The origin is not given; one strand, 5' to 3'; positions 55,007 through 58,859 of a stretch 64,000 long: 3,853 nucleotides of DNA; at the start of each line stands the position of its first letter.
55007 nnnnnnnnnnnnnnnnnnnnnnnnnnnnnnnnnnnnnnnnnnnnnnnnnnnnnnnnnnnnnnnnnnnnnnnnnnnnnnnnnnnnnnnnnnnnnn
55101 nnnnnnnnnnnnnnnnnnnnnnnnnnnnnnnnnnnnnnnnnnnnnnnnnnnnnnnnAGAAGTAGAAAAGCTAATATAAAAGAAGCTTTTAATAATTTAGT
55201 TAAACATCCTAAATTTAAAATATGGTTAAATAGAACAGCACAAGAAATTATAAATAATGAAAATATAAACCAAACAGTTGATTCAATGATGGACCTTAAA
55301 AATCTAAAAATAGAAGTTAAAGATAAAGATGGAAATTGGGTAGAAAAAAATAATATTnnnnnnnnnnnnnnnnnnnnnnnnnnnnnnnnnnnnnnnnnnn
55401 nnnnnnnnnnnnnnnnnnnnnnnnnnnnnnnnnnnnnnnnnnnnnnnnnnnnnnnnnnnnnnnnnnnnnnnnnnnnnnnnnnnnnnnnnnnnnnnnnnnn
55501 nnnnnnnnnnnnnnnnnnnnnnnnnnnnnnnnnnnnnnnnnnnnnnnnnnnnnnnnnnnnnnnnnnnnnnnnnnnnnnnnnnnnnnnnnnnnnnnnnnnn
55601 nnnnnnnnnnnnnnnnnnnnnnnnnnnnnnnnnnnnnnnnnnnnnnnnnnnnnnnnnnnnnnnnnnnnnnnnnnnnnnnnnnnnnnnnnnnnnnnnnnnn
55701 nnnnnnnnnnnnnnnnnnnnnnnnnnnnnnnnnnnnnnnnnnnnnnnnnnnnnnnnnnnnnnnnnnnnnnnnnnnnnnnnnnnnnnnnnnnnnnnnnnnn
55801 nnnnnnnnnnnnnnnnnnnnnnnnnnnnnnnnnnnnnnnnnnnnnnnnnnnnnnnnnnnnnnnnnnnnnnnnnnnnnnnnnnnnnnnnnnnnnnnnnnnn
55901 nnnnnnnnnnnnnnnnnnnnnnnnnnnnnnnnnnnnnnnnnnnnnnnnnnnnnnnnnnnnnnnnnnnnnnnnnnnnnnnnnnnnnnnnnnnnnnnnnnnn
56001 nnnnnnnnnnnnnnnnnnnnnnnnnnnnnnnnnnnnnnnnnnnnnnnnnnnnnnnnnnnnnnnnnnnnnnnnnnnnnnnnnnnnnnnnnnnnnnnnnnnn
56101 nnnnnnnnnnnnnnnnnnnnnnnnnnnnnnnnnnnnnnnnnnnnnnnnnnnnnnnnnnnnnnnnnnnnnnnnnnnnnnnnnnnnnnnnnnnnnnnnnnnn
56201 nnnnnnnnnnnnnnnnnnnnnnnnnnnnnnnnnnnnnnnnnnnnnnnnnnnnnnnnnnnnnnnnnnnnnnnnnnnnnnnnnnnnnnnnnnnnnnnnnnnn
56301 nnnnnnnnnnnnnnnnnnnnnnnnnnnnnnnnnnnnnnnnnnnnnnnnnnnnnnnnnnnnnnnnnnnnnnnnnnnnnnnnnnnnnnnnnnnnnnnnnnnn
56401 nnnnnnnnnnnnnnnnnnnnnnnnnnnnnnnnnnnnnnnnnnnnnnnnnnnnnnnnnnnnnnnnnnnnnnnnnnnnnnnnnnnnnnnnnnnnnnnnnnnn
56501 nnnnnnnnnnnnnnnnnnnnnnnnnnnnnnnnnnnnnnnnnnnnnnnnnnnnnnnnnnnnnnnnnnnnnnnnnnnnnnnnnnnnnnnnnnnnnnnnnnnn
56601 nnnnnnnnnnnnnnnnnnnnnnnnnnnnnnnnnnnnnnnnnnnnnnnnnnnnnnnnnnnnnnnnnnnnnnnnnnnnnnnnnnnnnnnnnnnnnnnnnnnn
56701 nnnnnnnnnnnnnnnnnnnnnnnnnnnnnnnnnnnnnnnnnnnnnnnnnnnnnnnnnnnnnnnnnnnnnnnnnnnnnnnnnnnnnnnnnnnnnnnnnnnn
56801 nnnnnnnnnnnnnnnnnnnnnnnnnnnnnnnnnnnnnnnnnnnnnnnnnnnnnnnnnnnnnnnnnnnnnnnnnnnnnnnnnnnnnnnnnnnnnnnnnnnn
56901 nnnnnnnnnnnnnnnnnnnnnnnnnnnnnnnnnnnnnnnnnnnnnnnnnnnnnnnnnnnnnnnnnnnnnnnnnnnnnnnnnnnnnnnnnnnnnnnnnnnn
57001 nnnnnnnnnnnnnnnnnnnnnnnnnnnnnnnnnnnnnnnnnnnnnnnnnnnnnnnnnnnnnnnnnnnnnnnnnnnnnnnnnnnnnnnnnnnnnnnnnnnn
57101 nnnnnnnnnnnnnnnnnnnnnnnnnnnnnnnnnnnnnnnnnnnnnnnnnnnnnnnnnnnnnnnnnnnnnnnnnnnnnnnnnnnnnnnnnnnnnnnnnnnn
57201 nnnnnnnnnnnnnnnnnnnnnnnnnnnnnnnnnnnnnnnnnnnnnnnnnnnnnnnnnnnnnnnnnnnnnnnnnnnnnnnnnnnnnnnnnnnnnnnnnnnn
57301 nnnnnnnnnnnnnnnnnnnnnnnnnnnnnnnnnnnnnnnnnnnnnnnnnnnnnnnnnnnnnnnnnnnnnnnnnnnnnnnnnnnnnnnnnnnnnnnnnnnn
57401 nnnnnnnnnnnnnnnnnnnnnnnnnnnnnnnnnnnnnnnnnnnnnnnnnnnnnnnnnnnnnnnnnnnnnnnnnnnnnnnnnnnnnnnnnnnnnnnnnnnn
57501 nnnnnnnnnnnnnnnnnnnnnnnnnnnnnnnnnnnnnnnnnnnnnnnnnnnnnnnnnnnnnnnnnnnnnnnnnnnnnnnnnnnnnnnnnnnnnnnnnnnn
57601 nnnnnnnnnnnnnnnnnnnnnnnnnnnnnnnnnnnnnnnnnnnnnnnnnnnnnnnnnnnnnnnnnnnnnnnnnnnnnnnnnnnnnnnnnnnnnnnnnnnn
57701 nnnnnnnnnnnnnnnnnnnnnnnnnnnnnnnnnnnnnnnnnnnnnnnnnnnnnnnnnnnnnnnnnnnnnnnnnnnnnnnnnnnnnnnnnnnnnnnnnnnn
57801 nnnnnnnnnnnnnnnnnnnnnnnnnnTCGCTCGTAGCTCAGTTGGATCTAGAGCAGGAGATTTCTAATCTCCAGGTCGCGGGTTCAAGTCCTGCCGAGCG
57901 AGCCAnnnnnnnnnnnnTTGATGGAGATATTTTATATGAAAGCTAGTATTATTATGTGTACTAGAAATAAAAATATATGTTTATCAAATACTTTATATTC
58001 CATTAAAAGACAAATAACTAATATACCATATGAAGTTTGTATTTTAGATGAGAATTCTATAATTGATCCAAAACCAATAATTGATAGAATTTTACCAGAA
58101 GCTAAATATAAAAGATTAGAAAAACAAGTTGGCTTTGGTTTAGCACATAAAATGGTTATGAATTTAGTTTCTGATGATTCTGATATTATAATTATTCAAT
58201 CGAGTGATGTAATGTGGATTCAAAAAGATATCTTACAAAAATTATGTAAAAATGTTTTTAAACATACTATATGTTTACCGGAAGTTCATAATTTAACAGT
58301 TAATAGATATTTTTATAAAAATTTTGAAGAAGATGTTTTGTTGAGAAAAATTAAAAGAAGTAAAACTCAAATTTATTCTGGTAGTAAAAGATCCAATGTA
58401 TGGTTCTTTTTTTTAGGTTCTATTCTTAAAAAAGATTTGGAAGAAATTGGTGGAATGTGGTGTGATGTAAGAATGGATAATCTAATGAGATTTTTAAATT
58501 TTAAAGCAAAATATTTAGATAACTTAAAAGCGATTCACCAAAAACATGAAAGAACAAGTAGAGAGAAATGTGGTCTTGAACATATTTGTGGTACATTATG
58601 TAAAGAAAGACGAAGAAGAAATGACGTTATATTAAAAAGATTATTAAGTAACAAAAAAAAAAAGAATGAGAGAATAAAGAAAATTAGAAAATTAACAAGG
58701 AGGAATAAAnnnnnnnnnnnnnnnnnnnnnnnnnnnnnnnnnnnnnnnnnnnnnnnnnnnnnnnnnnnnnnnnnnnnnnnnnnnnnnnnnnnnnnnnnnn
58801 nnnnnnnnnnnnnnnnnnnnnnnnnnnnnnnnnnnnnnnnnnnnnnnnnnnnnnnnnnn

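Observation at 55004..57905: Phage-encoded ArfB-like GGQ peptidyl-tRNA hydrolase near a tRNA-Arg(UCU)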

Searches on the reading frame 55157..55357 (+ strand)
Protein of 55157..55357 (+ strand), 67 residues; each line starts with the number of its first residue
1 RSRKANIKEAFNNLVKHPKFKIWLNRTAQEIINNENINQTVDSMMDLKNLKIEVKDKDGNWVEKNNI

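Call 60: search_solved_structures(query=window:55157-55357:+, max_evalue=10, show_alignments=5)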
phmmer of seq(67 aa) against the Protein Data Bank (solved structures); distinct sequences matched with E-value up to 10: 13.
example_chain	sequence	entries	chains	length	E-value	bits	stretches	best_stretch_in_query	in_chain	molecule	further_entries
6g6o_A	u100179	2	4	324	0.0048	20.3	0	16-52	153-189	Ika8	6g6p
9tqj_A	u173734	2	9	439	0.032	17.7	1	6-63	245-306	AtubA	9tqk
24rt_B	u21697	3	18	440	0.032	17.7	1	6-63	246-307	Heim-beta-tubulin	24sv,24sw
5b83_A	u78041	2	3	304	0.7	13.4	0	35-59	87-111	tetra ubiquitin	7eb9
7yui_A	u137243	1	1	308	0.77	13.3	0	35-59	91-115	Polyubiquitin-C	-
4v4v_AQ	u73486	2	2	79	1.2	12.7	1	6-56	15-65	30S ribosomal subunit protein S17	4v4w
6nqb_Q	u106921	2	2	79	1.2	12.7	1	6-56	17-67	30S ribosomal protein S17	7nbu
23wi_q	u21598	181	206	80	1.2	12.7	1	6-56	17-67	Small ribosomal subunit protein uS17 | 30S RIBOSOMAL PROTEIN S17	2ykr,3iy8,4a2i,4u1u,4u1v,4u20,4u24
8jsg_P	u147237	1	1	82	1.3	12.6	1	6-56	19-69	Small ribosomal subunit protein uS17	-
4v6y_AQ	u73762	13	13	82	1.3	12.6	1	6-56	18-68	30S ribosomal protein S17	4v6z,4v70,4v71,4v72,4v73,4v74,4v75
10fz_Q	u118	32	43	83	1.3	12.6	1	6-56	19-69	Small ribosomal subunit protein uS17 | 30S ribosomal protein S17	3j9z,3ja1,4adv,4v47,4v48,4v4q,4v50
11bq_Q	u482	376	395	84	1.3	12.5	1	6-56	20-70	Small ribosomal subunit protein uS17 | 30S ribosomal protein S17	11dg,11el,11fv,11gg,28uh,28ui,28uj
7qg8_J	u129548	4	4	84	1.3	12.5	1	6-56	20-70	30S ribosomal protein S17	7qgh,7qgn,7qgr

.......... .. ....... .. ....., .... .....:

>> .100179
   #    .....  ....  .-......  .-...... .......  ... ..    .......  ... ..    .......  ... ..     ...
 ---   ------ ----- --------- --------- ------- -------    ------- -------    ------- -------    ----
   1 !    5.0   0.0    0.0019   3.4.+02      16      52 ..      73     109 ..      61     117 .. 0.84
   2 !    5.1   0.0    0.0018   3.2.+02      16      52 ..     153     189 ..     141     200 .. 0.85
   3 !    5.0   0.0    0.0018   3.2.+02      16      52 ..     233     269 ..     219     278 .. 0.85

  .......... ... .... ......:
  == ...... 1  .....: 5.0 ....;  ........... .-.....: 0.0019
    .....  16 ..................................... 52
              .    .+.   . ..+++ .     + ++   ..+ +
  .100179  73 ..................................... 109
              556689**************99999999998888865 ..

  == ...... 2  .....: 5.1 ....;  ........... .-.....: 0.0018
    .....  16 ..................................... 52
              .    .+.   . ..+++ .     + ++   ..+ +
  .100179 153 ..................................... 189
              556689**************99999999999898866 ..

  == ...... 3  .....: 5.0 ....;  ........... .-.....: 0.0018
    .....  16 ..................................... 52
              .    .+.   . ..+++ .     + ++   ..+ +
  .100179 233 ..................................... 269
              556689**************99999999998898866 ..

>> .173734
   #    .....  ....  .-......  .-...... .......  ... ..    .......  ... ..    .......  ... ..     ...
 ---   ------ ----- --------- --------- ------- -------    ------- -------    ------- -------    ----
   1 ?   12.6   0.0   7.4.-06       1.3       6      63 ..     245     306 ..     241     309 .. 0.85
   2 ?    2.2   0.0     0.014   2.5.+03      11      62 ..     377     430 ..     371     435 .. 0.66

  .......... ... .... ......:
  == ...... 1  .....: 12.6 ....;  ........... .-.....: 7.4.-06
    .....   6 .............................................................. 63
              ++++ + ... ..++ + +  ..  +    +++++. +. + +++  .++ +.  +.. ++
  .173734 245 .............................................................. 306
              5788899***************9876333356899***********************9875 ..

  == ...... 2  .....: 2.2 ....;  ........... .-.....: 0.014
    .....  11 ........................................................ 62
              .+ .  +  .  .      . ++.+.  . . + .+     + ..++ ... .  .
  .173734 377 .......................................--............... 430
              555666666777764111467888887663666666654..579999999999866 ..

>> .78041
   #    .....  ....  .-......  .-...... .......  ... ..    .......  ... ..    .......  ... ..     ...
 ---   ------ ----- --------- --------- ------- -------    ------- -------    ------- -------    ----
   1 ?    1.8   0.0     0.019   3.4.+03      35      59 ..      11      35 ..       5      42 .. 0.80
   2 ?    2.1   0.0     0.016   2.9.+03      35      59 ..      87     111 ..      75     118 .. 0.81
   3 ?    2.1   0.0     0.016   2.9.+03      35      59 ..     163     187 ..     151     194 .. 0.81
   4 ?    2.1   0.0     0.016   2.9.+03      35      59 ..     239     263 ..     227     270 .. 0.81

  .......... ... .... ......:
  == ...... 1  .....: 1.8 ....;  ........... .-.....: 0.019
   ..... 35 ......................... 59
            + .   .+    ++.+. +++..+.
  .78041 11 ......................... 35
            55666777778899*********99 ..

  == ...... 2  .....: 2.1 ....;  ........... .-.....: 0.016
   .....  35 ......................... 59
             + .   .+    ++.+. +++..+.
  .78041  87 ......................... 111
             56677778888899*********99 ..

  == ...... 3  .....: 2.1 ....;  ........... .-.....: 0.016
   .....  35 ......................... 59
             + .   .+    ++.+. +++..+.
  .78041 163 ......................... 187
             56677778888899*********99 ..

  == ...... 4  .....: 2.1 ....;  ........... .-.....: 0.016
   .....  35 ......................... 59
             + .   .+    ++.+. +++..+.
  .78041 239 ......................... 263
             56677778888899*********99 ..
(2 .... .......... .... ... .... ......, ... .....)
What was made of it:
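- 55211..55357 (+): Family-specific C-terminal module, residues 70-118. It comprises helices 69-84 and 88-95 and a hairpin at 104-106/112-114. W74 and W112 are invariant and E104 is nearly invariant. It is not basic. The module alone has no credible sequence match in the PDB: one weak hit to a repeat protein at E = 0.005, none of whose matched stretches passes on its own (call 60).
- Tried and rejected: I treated this as noise (call 60).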

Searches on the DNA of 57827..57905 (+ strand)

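Call 39: search_dna_similar(query=window:57827-57905:+, collection=phages, mode=distant, max_rows=20, max_evalue=0.001)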
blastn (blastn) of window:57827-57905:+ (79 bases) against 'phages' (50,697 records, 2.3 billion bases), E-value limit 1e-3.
Records with a match: 292; places in all: 306; records where one place covers at least 80% of the query: 94.
Best place of each record, by identity: 80-90% 189; 60-80% 103.
By first word of the organism name: Pseudomonas 65; Mycobacterium 58; Klebsiella 46; Streptomyces 22; Escherichia 15; Salmonella 12; Aeromonas 8; Bacteriophage 6; Gordonia 6; Synechococcus 6; and 26 more.
By host as written in the record: - 37; Mycobacterium smegmatis mc2 155 33; Pseudomonas aeruginosa 31; Mycobacterium smegmatis mc#155 17; Pseudomonas aeruginosa PAO1 13; Klebsiella pneumoniae 11; Gordonia terrae 3612 6; Streptomyces mirabilis NRRL B-2400 5; and 81 more.
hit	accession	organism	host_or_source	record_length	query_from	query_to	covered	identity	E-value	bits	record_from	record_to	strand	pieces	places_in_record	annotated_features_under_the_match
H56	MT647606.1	Pelagibacter phage Mosig EXVC030M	Candidatus Pelagibacter ubique HTCC1062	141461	3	79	97%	79.2%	5e-9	64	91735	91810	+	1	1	tRNA-Arg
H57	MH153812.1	Rhodococcus phage Grayson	Rhodococcus erythropolis RIA 643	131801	4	72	87%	87.0%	2e-13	79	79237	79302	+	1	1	134: tRNA-Arg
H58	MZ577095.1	Methylophilales phage Melnitz-1 EXVC043M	Methylophilales_sp._H5P1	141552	3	79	97%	77.9%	2e-7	60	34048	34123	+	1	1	tRNA-Arg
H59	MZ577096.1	Methylophilales phage Melnitz-2 EXVC040M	Methylophilales_sp._H5P1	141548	3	79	97%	77.9%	2e-7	60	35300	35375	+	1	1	tRNA-Arg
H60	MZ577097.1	Methylophilales phage Melnitz EXVC044M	Methylophilales_sp._H5P1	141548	3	79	97%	77.9%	2e-7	60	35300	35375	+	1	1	tRNA-Arg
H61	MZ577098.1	Methylophilales phage Melnitz-3 EXVC039M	Methylophilales_sp._H5P1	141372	3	79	97%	77.9%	2e-7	60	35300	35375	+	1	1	tRNA-Arg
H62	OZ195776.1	Vibrio phage D479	Seawater and oysters mix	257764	2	79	99%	75.6%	8e-6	55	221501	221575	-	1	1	hypothetical protein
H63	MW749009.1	Bacillus phage vB_BspP_Dartukuta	Bacillus sp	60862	2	79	99%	75.6%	8e-6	54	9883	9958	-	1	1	tRNA-Arg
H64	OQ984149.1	Phage C48C1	-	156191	3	79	97%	76.6%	7e-7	57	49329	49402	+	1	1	tRNA-Asn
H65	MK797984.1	Pseudomonas phage vB_PaeM_PA5oct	-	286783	3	79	97%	75.3%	3e-5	53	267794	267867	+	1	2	tRNA-Asn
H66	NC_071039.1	Pseudomonas phage vB_PaeM_PA5oct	-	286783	3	79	97%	75.3%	3e-5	53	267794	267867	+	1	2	tRNA-Asn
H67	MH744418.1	Streptomyces phage JustBecause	Streptomyces lividans JI 1326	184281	1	77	97%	75.3%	3e-5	53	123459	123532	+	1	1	204: tRNA-Asn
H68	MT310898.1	Streptomyces phage Kela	Streptomyces scabiei RL-34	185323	1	77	97%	75.3%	3e-5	53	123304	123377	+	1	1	202: tRNA-Asn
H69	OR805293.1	Pseudomonas phage Deifobo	Pseudomonas aeruginosa PAO1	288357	3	79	97%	75.3%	3e-5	53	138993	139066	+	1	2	tRNA-Asn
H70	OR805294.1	Pseudomonas phage Ettore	Pseudomonas aeruginosa PAO1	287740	3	79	97%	75.3%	3e-5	53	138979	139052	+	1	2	tRNA-Asn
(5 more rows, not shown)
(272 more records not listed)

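Call 41: get_annotated_region(hit=H56, flank=6000)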
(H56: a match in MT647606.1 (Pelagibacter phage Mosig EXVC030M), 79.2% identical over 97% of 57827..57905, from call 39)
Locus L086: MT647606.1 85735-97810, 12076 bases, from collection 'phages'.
description: Pelagibacter phage Mosig EXVC030M, complete genome.
organism: Pelagibacter phage Mosig EXVC030M (NCBI taxid 2759214)
taxonomy: Viruses; Duplodnaviria; Heunggongvirae; Uroviricota; Caudoviricetes; Kyanoviridae
host: Candidatus Pelagibacter ubique HTCC1062; source: oxygen minimum zone; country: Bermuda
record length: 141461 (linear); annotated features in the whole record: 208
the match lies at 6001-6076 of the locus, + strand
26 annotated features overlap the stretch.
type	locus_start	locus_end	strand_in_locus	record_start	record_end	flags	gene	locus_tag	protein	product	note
CDS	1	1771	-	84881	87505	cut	-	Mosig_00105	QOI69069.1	hypothetical protein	-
CDS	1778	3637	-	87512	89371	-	-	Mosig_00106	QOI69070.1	putative baseplate J domain protein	-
CDS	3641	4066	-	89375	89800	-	-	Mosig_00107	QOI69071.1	putative baseplate wedge protein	putative Baseplate wedge Gp25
CDS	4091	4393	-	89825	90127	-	-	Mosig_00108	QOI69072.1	hypothetical protein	-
CDS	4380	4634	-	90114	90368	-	-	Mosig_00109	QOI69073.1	hypothetical protein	-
CDS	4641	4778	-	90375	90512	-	-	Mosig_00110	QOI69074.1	hypothetical protein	-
CDS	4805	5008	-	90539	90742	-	-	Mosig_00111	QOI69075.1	hypothetical protein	-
CDS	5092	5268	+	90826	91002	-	-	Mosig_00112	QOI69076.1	hypothetical protein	-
CDS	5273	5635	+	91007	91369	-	-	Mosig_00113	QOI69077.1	hypothetical protein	-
CDS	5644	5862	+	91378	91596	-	-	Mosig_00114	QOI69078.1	hypothetical protein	-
tRNA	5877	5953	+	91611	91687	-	-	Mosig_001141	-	tRNA-Pro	tRNA-Pro(tgg)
tRNA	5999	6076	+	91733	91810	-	-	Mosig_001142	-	tRNA-Arg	tRNA-Arg(tct)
misc_feature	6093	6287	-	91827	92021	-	-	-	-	-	similar to hypothetical protein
tRNA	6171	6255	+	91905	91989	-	-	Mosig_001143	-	tRNA-Leu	tRNA-Leu(taa)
CDS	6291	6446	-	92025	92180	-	-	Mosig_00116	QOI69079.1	hypothetical protein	-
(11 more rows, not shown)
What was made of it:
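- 57827..57905 (+): tRNA-Arg(UCU), 76 nt plus an encoded CCA. It sits 7 nt after the stop of the TylF-like methyltransferase ORF and 12 nt before the GT2 glycosyltransferase ORF. The closest phage tRNAs are the tRNA-Arg(tct) genes of Pelagibacter phage Mosig and OM43 phage Melnitz, at 78-79% identity (calls 39, 41).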

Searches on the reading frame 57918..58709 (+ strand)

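Call 6: search_protein_families(library=pfam, proteins=[window:57918-58709:+], max_evalue=0.01)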
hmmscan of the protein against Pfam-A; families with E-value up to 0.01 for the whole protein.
window:57918-58709:+ (264 aa): 1 family
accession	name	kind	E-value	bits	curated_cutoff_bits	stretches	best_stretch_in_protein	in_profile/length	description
PF00535.33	Glycos_transf_2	-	6.9e-09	36.3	23.3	1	10-137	1-131/168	Glycosyl transferase family 2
